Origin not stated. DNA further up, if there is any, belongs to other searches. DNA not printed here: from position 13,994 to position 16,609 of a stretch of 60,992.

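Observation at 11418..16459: Orphan extracytoplasmic flavin module: secreted FAD oxidoreductase + double-FMN_bind NosR/NapH-like membrane protein + ApbE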

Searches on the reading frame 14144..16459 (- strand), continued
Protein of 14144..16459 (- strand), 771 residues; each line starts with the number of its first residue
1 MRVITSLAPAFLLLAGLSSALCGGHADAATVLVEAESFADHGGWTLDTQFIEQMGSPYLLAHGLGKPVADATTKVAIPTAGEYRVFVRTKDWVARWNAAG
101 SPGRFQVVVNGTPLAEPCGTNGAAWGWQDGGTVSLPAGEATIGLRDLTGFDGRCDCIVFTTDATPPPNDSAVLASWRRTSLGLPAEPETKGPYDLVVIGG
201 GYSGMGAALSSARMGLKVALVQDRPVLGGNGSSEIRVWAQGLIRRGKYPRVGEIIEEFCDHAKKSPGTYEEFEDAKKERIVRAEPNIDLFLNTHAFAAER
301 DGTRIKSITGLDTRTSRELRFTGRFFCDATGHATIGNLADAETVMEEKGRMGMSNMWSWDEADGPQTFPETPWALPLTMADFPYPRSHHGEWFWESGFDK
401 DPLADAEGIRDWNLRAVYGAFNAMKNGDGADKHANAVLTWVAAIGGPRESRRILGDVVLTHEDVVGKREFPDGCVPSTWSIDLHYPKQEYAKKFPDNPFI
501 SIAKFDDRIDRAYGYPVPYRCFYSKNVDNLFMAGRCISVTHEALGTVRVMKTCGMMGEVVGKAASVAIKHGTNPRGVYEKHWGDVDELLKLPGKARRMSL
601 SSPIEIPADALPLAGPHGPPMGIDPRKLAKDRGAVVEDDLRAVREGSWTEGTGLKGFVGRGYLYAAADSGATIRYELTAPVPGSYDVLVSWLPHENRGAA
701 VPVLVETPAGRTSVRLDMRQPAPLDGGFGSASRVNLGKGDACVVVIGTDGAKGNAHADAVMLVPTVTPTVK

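Call 14: find_homologous_proteins(query=window:14144-16459:-, max_evalue=1e-10)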
Query window:14144-16459:- (771 aa): 7995 proteins with E <= 1e-10 among 8000 candidates; the best 120 are listed.
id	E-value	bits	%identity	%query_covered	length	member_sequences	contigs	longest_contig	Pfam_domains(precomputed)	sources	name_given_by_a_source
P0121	0.0e+0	1640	91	99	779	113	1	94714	PF01266.31,PF13450.13,PF00890.31,PF25275.2,PF01134.29,PF12831.14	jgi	jgi:hypothetical protein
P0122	0.0e+0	1512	85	99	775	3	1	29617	PF00890.31,PF25275.2,PF07992.21,PF01134.29,PF12831.14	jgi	jgi:hypothetical protein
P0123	0.0e+0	1511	84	99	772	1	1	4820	PF01266.31,PF00890.31,PF25275.2,PF07992.21,PF01134.29,PF12831.14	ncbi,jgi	jgi:hypothetical protein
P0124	0.0e+0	1509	84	99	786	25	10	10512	PF01266.31,PF13450.13,PF00890.31,PF25275.2,PF01134.29,PF12831.14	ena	-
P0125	0.0e+0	1501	84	99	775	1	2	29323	PF01266.31,PF13450.13,PF00890.31,PF25275.2,PF07992.21,PF01134.29,PF12831.14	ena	-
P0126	0.0e+0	1500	83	99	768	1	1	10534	PF01266.31,PF00890.31,PF25275.2,PF07992.21,PF01134.29,PF12831.14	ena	-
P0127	0.0e+0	1493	84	99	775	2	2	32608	PF00890.31,PF25275.2,PF07992.21,PF01134.29,PF12831.14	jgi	jgi:hypothetical protein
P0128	0.0e+0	1492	84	99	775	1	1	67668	PF00890.31,PF25275.2,PF07992.21,PF01134.29,PF12831.14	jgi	jgi:hypothetical protein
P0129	0.0e+0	1490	84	98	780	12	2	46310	PF01266.31,PF00890.31,PF25275.2,PF07992.21,PF01134.29,PF12831.14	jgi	jgi:hypothetical protein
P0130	0.0e+0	1490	83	98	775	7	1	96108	PF00890.31,PF25275.2,PF07992.21,PF01134.29,PF12831.14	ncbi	-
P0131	0.0e+0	1471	82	99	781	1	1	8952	PF01266.31,PF00890.31,PF25275.2,PF07992.21,PF01134.29,PF12831.14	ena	-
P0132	0.0e+0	1469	84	95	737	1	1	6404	PF00890.31,PF25275.2,PF07992.21,PF01134.29,PF12831.14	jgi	-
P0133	0.0e+0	1466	83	96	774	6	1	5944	PF01266.31,PF00890.31,PF25275.2,PF07992.21,PF01134.29,PF12831.14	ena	-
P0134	0.0e+0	1464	82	98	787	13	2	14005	PF00890.31,PF25275.2,PF07992.21,PF01134.29,PF12831.14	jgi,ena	-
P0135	0.0e+0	1457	82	95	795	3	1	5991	PF01266.31,PF13450.13,PF25275.2,PF01134.29,PF12831.14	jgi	-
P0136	0.0e+0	1452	82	96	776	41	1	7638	PF01266.31,PF13450.13,PF00890.31,PF25275.2,PF01134.29,PF12831.14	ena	-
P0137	0.0e+0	1450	81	99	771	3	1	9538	PF01266.31,PF13450.13,PF00890.31,PF25275.2,PF01134.29,PF12831.14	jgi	-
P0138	0.0e+0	1445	81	98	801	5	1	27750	PF01266.31,PF13450.13,PF00890.31,PF25275.2,PF07992.21,PF01134.29,PF12831.14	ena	-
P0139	0.0e+0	1443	81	98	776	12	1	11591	PF01266.31,PF13450.13,PF00890.31,PF25275.2,PF07992.21,PF01134.29,PF12831.14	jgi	jgi:hypothetical protein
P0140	0.0e+0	1436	80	98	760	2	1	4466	PF01266.31,PF00890.31,PF25275.2,PF07992.21,PF01134.29,PF12831.14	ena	-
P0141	0.0e+0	1435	81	97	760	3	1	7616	PF01266.31,PF00890.31,PF25275.2,PF07992.21,PF01134.29,PF12831.14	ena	-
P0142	0.0e+0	1434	79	98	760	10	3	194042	PF01266.31,PF00890.31,PF25275.2,PF07992.21,PF01134.29,PF12831.14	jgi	jgi:hypothetical protein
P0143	0.0e+0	1434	81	95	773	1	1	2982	PF01266.31,PF13450.13,PF00890.31,PF25275.2,PF07992.21,PF01134.29,PF12831.14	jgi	jgi:hypothetical protein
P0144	0.0e+0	1431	80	98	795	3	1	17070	PF01266.31,PF13450.13,PF00890.31,PF25275.2,PF07992.21,PF01134.29,PF12831.14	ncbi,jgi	jgi:hypothetical protein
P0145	0.0e+0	1431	79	99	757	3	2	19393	PF16990.12,PF13450.13,PF00890.31,PF25275.2,PF07992.21,PF01134.29,PF12831.14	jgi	jgi:hypothetical protein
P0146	0.0e+0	1430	80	97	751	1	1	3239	PF01266.31,PF13450.13,PF00890.31,PF25275.2,PF07992.21,PF01134.29,PF12831.14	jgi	jgi:hypothetical protein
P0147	0.0e+0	1430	79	99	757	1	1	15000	PF01266.31,PF13450.13,PF25275.2,PF07992.21,PF01134.29,PF12831.14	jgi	-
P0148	0.0e+0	1426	80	98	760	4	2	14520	PF01266.31,PF13450.13,PF25275.2,PF07992.21,PF01134.29,PF12831.14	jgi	-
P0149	0.0e+0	1425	80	98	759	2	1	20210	PF01266.31,PF13450.13,PF00890.31,PF25275.2,PF07992.21,PF01134.29,PF12831.14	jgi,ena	-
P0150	0.0e+0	1424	79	99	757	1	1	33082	PF01266.31,PF13450.13,PF00890.31,PF25275.2,PF07992.21,PF01134.29,PF12831.14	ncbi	ncbi:MAG: FAD-dependent oxidoreductase [Planctomycetia bacterium]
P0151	0.0e+0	1424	79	99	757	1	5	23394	PF01266.31,PF13450.13,PF00890.31,PF25275.2,PF07992.21,PF01134.29,PF12831.14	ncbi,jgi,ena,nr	ncbi:MAG: FAD-dependent oxidoreductase [Planctomycetia bacterium]|nr:FAD-dependent oxidoreductase [P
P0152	0.0e+0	1421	79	99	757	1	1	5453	PF13450.13,PF00890.31,PF25275.2,PF07992.21,PF01134.29,PF12831.14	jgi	jgi:hypothetical protein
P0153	0.0e+0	1420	79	99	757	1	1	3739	PF01266.31,PF13450.13,PF00890.31,PF25275.2,PF07992.21,PF01134.29,PF12831.14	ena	-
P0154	0.0e+0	1416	80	95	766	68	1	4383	PF01266.31,PF13450.13,PF00890.31,PF25275.2,PF12831.14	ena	-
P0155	0.0e+0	1415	79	98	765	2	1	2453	PF01266.31,PF13450.13,PF00890.31,PF25275.2,PF07992.21,PF01134.29,PF12831.14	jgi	jgi:hypothetical protein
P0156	0.0e+0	1415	80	98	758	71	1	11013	PF01266.31,PF13450.13,PF00890.31,PF25275.2,PF01134.29,PF12831.14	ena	-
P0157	0.0e+0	1414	78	99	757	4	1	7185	PF01266.31,PF13450.13,PF00890.31,PF25275.2,PF07992.21,PF01134.29,PF12831.14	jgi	-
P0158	0.0e+0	1413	80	95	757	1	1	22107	PF01266.31,PF25275.2,PF07992.21,PF01134.29,PF12831.14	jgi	jgi:hypothetical protein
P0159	0.0e+0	1412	79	96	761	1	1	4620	PF01266.31,PF13450.13,PF00890.31,PF25275.2,PF07992.21,PF12831.14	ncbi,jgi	jgi:hypothetical protein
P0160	0.0e+0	1411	79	99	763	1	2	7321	PF01266.31,PF13450.13,PF00890.31,PF25275.2,PF07992.21,PF12831.14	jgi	jgi:hypothetical protein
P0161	0.0e+0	1411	80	95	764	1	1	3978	PF01266.31,PF13450.13,PF00890.31,PF25275.2,PF07992.21,PF01134.29,PF12831.14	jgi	-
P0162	0.0e+0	1411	78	99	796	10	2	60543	PF01266.31,PF00890.31,PF25275.2,PF07992.21,PF12831.14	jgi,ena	-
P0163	0.0e+0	1410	77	99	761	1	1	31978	PF01266.31,PF13450.13,PF00890.31,PF25275.2,PF07992.21,PF12831.14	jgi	jgi:hypothetical protein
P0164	0.0e+0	1410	79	99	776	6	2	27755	PF01266.31,PF13450.13,PF25275.2,PF07992.21,PF01134.29,PF12831.14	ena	-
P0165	0.0e+0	1408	80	96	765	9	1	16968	PF00890.31,PF25275.2,PF07992.21,PF01134.29,PF12831.14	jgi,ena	jgi:hypothetical protein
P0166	0.0e+0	1408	79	99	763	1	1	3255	PF01266.31,PF13450.13,PF00890.31,PF25275.2,PF07992.21,PF12831.14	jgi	jgi:hypothetical protein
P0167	0.0e+0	1408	79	98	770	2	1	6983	PF01266.31,PF13450.13,PF00890.31,PF25275.2,PF07992.21,PF01134.29,PF12831.14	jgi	jgi:hypothetical protein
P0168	0.0e+0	1408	80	96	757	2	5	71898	PF01266.31,PF13450.13,PF00890.31,PF25275.2,PF01134.29,PF12831.14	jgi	jgi:hypothetical protein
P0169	0.0e+0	1407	79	98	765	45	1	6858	PF01266.31,PF13450.13,PF00890.31,PF25275.2,PF07992.21,PF12831.14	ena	-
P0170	0.0e+0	1404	80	95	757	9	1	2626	PF01266.31,PF13450.13,PF25275.2,PF07992.21,PF01134.29,PF12831.14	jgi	jgi:hypothetical protein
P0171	0.0e+0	1403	79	98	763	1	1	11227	PF13450.13,PF25275.2,PF07992.21,PF12831.14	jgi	-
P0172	0.0e+0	1400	78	97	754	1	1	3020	PF01266.31,PF16990.12,PF13450.13,PF00890.31,PF25275.2,PF07992.21,PF01134.29,PF12831.14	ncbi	ncbi:MAG: FAD-dependent oxidoreductase [Planctomycetia bacterium]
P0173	0.0e+0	1399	78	98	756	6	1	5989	PF01266.31,PF16990.12,PF13450.13,PF00890.31,PF25275.2,PF01134.29,PF12831.14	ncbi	ncbi:MAG: FAD-dependent oxidoreductase [Planctomycetia bacterium]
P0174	0.0e+0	1398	77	98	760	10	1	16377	PF01266.31,PF13450.13,PF00890.31,PF25275.2,PF07992.21,PF12831.14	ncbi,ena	-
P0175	0.0e+0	1397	79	95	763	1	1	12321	PF01266.31,PF00890.31,PF25275.2,PF07992.21,PF01134.29,PF12831.14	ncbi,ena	-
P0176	0.0e+0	1397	78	99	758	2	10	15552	PF01266.31,PF00890.31,PF25275.2,PF07992.21,PF01134.29,PF12831.14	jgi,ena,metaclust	jgi:hypothetical protein|metaclust:\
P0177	0.0e+0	1395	78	99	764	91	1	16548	PF01266.31,PF13450.13,PF00890.31,PF25275.2,PF07992.21,PF12831.14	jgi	jgi:hypothetical protein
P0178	0.0e+0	1395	79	95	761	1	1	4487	PF13450.13,PF25275.2,PF07992.21,PF01134.29,PF12831.14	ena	-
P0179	0.0e+0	1393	77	99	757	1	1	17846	PF01266.31,PF00890.31,PF25275.2,PF07992.21,PF01134.29,PF12831.14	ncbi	ncbi:MAG: FAD-dependent oxidoreductase [Pirellulales bacterium]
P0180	0.0e+0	1393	79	95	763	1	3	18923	PF01266.31,PF00890.31,PF25275.2,PF07992.21,PF01134.29,PF12831.14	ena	-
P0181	0.0e+0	1391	79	96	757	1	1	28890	PF13450.13,PF00890.31,PF25275.2,PF01134.29,PF12831.14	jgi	jgi:hypothetical protein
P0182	0.0e+0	1389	79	98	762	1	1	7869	PF01266.31,PF00890.31,PF25275.2,PF07992.21,PF01134.29,PF12831.14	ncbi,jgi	jgi:hypothetical protein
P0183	0.0e+0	1385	76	99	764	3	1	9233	PF01266.31,PF13450.13,PF25275.2,PF07992.21,PF12831.14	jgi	jgi:hypothetical protein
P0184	0.0e+0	1383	79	95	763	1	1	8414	PF01266.31,PF00890.31,PF25275.2,PF07992.21,PF01134.29,PF12831.14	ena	-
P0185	0.0e+0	1382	78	95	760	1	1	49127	PF01266.31,PF00890.31,PF25275.2,PF07992.21,PF01134.29,PF12831.14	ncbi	ncbi:MAG: FAD-dependent oxidoreductase [Planctomycetaceae bacterium]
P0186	0.0e+0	1376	78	98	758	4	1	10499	PF01266.31,PF00890.31,PF25275.2,PF07992.21,PF01134.29,PF12831.14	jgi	-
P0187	0.0e+0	1374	77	99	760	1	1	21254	PF01266.31,PF25275.2,PF07992.21,PF01134.29,PF12831.14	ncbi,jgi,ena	jgi:hypothetical protein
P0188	0.0e+0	1369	76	98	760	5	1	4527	PF01266.31,PF25275.2,PF07992.21,PF01134.29,PF12831.14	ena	-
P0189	0.0e+0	1368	78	96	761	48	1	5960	PF01266.31,PF00890.31,PF25275.2,PF07992.21,PF01134.29,PF12831.14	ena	-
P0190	0.0e+0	1367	77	97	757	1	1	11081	PF01266.31,PF13450.13,PF00890.31,PF25275.2,PF07992.21,PF01134.29,PF12831.14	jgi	-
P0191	0.0e+0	1364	77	96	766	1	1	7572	PF01266.31,PF13450.13,PF00890.31,PF25275.2,PF07992.21,PF01134.29,PF12831.14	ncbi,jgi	jgi:hypothetical protein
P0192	0.0e+0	1363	77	98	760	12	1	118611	PF01266.31,PF00890.31,PF25275.2,PF07992.21,PF01134.29,PF12831.14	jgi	jgi:hypothetical protein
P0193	0.0e+0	1360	77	96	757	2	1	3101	PF01266.31,PF00890.31,PF25275.2,PF07992.21,PF01134.29,PF12831.14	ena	-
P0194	0.0e+0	1351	77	95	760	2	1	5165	PF01266.31,PF00890.31,PF25275.2,PF07992.21,PF01134.29,PF12831.14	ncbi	-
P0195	0.0e+0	1344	76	96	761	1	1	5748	PF01266.31,PF00890.31,PF25275.2,PF07992.21,PF01134.29,PF12831.14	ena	-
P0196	0.0e+0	1341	75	98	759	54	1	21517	PF01266.31,PF00890.31,PF25275.2,PF07992.21,PF01134.29,PF12831.14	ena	-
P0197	0.0e+0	1340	74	99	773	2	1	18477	PF01266.31,PF13450.13,PF00890.31,PF25275.2,PF07992.21,PF01134.29,PF12831.14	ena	-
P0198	0.0e+0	1337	75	99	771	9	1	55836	PF01266.31,PF13450.13,PF00890.31,PF25275.2,PF07992.21,PF01134.29,PF12831.14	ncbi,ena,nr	ncbi:MAG: FAD-dependent oxidoreductase [Planctomycetia bacterium]|nr:FAD-dependent oxidoreductase [P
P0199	0.0e+0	1335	79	92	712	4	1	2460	PF01266.31,PF00890.31,PF25275.2,PF07992.21,PF01134.29,PF12831.14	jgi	jgi:hypothetical protein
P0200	0.0e+0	1335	76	96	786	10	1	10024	PF01266.31,PF13450.13,PF00890.31,PF25275.2,PF07992.21,PF01134.29,PF12831.14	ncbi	-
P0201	0.0e+0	1332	76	96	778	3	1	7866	PF13450.13,PF25275.2,PF12831.14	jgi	jgi:hypothetical protein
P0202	0.0e+0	1330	76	96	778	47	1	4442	PF13450.13,PF25275.2,PF12831.14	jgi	jgi:hypothetical protein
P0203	0.0e+0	1329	74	98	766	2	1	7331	PF01266.31,PF13450.13,PF00890.31,PF25275.2,PF07992.21,PF01134.29,PF12831.14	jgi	-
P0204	0.0e+0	1328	73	99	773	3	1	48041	PF01266.31,PF13450.13,PF00890.31,PF25275.2,PF07992.21,PF12831.14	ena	-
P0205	0.0e+0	1326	74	98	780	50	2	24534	PF01266.31,PF13450.13,PF25275.2,PF12831.14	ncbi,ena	-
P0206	0.0e+0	1323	74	98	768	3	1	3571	PF01266.31,PF13450.13,PF00890.31,PF25275.2,PF07992.21,PF12831.14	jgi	-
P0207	0.0e+0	1322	75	96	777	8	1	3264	PF01266.31,PF13450.13,PF00890.31,PF25275.2,PF07992.21,PF01134.29,PF12831.14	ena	-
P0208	0.0e+0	1319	74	98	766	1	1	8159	PF01266.31,PF00890.31,PF25275.2,PF07992.21,PF12831.14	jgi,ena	-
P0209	0.0e+0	1315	73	99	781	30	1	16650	PF01266.31,PF13450.13,PF00890.31,PF25275.2,PF07992.21,PF01134.29,PF12831.14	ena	-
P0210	0.0e+0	1309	74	98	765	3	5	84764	PF01266.31,PF25275.2,PF12831.14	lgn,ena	-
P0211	0.0e+0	1309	74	96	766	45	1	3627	PF01266.31,PF13450.13,PF25275.2,PF07992.21,PF12831.14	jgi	jgi:hypothetical protein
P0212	0.0e+0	1302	72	98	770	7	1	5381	PF01266.31,PF13450.13,PF00890.31,PF25275.2,PF07992.21,PF01134.29,PF12831.14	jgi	jgi:hypothetical protein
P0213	0.0e+0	1299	72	99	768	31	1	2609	PF01266.31,PF13450.13,PF00890.31,PF25275.2,PF07992.21,PF01134.29,PF12831.14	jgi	-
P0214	0.0e+0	1297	74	95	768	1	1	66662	PF01266.31,PF13450.13,PF00890.31,PF25275.2,PF07992.21,PF01134.29,PF12831.14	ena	-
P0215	0.0e+0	1292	74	95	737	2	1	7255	PF01266.31,PF13450.13,PF00890.31,PF25275.2,PF01134.29,PF12831.14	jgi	jgi:hypothetical protein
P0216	0.0e+0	1288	73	95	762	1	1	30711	PF01266.31,PF13450.13,PF00890.31,PF25275.2,PF07992.21,PF01134.29,PF12831.14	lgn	-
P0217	0.0e+0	1286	80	87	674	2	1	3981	PF01266.31,PF13450.13,PF00890.31,PF25275.2,PF07992.21,PF12831.14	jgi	jgi:NADPH-dependent 2,4-dienoyl-CoA reductase/sulfur reductase-like enzyme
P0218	0.0e+0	1285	71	99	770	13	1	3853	PF01266.31,PF13450.13,PF25275.2,PF07992.21,PF01134.29,PF12831.14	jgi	-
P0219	0.0e+0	1285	91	77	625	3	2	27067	PF00890.31,PF07992.21,PF01134.29,PF12831.14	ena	-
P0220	0.0e+0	1284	88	79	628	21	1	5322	PF00890.31,PF07992.21,PF01134.29,PF12831.14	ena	-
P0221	0.0e+0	1265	87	79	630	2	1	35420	PF01266.31,PF00890.31,PF07992.21,PF01134.29,PF12831.14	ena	-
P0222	0.0e+0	1264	86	79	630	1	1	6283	PF01266.31,PF00890.31,PF25275.2,PF07992.21,PF01134.29,PF12831.14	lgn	-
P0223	0.0e+0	1263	86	79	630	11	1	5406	PF01266.31,PF13450.13,PF00890.31,PF07992.21,PF01134.29,PF12831.14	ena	-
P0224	0.0e+0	1262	80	87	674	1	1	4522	PF01266.31,PF13450.13,PF00890.31,PF07992.21,PF12831.14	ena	-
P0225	0.0e+0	1260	87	79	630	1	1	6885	PF01266.31,PF13450.13,PF00890.31,PF07992.21,PF01134.29,PF12831.14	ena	-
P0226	0.0e+0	1259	87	79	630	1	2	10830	PF01266.31,PF00890.31,PF07992.21,PF01134.29,PF12831.14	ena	-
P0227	0.0e+0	1259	81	85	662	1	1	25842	PF01266.31,PF13450.13,PF00890.31,PF07992.21,PF12831.14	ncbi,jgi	jgi:hypothetical protein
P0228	0.0e+0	1254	86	79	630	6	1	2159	PF13450.13,PF00890.31,PF07992.21,PF01134.29,PF12831.14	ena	-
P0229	0.0e+0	1252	86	79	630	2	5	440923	PF01266.31,PF00890.31,PF07992.21,PF01134.29,PF12831.14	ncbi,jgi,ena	jgi:hypothetical protein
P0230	0.0e+0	1249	87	77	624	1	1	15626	PF07992.21,PF12831.14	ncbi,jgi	jgi:hypothetical protein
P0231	0.0e+0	1249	86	79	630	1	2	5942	PF01266.31,PF00890.31,PF07992.21,PF01134.29,PF12831.14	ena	-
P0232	0.0e+0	1242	86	78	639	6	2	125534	PF01266.31,PF00890.31,PF07992.21,PF01134.29,PF12831.14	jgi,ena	-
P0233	0.0e+0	1235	87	77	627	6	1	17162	PF13450.13,PF00890.31,PF07992.21,PF01134.29,PF12831.14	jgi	jgi:hypothetical protein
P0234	0.0e+0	1220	83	79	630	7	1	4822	PF01266.31,PF00890.31,PF07992.21,PF01134.29,PF12831.14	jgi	jgi:hypothetical protein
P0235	0.0e+0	1216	81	81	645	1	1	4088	PF01266.31,PF13450.13,PF00890.31,PF07992.21,PF01134.29,PF12831.14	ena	-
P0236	0.0e+0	1201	83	79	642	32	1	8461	PF12831.14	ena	-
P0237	0.0e+0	1198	82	78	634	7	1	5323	PF01266.31,PF13450.13,PF00890.31,PF07992.21,PF01134.29,PF12831.14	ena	-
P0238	0.0e+0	1195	67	98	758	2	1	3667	PF01266.31,PF13450.13,PF00890.31,PF25275.2,PF07992.21,PF01134.29,PF12831.14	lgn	-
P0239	0.0e+0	1191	67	99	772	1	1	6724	PF01266.31,PF13450.13,PF00890.31,PF25275.2,PF07992.21,PF01134.29,PF12831.14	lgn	-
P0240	0.0e+0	1183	81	77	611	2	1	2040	PF01266.31,PF13450.13,PF00890.31,PF25275.2,PF07992.21,PF01134.29,PF12831.14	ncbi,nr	ncbi:MAG: FAD-dependent oxidoreductase, partial [Planctomycetia bacterium]|nr:FAD-dependent oxidored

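Call 41: predict_structure(alignment_id=A2)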
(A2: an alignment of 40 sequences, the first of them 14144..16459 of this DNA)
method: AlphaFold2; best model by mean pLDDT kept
length: 771 residues; sequences in the alignment: 40
mean_pLDDT: 67.6   pTM: 0.56
mean pLDDT of the five models: 67.6, 64.0, 63.9, 62.5, 51.1
residues with pLDDT >= 90: 222; 70-90: 235; 50-70: 69; < 50: 245
segments of 3 or more residues with pLDDT < 50: 1-3, 22-25, 230-268, 345-361, 366-519, 535-552, 613-615, 768-771
pLDDT, mean of each block of 10 residues (from residue 1): 54 66 61 88 78 77 81 94 92 61 88 89 85 94 90 89 84 82 87 90 82 95 70 28 28 30 37 73 93 88 92 85 82 70 50 38 47 32 28 25 28 33 36 40 28 32 34 25 30 32 26 33 78 47 27 66 92 86 83 83 82 55 84 88 90 77 90 95 93 89 95 94 83 94 96 91 71 33
secondary structure, 60 per line:
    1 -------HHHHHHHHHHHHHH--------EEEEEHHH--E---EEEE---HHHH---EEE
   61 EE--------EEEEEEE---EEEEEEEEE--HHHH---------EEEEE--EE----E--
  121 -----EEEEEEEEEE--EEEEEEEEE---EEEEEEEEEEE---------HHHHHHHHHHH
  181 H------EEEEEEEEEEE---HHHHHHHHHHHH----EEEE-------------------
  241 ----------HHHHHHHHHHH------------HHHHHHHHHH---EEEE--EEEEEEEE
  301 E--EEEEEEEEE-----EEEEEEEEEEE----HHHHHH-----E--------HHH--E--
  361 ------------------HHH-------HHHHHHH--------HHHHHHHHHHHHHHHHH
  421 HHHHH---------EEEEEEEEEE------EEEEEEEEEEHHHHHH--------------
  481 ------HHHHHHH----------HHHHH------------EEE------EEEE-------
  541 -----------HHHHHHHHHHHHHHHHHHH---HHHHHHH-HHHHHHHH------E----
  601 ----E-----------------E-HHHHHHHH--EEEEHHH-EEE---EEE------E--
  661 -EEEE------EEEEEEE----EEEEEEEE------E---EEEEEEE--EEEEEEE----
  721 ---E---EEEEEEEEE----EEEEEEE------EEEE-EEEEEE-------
elements in order (helices of 4 or more, strands of 3 or more residues): H8-21 E30-34 E44-47 H51-54 E58-62 E71-77 E81-89 H92-95 E105-109 E126-135 E138-146 E150-160 H170-181 E188-198 H202-213 E218-221 H251-261 H274-283 E287-290 E293-301 E304-312 E318-328 H333-338 H389-395 H404-425 E435-444 E451-460 H461-466 H487-493 H504-508 E521-523 E530-533 H552-570 H574-580 H582-589 H625-632 E635-638 E643-645 E649-651 E662-665 E672-678 E683-690 E701-707 E710-716 E728-736 E741-747 E754-757 E759-764
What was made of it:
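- Tried and rejected: The catalytic domain was unusable (pLDDT <50 for aa 345-552, call 41).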
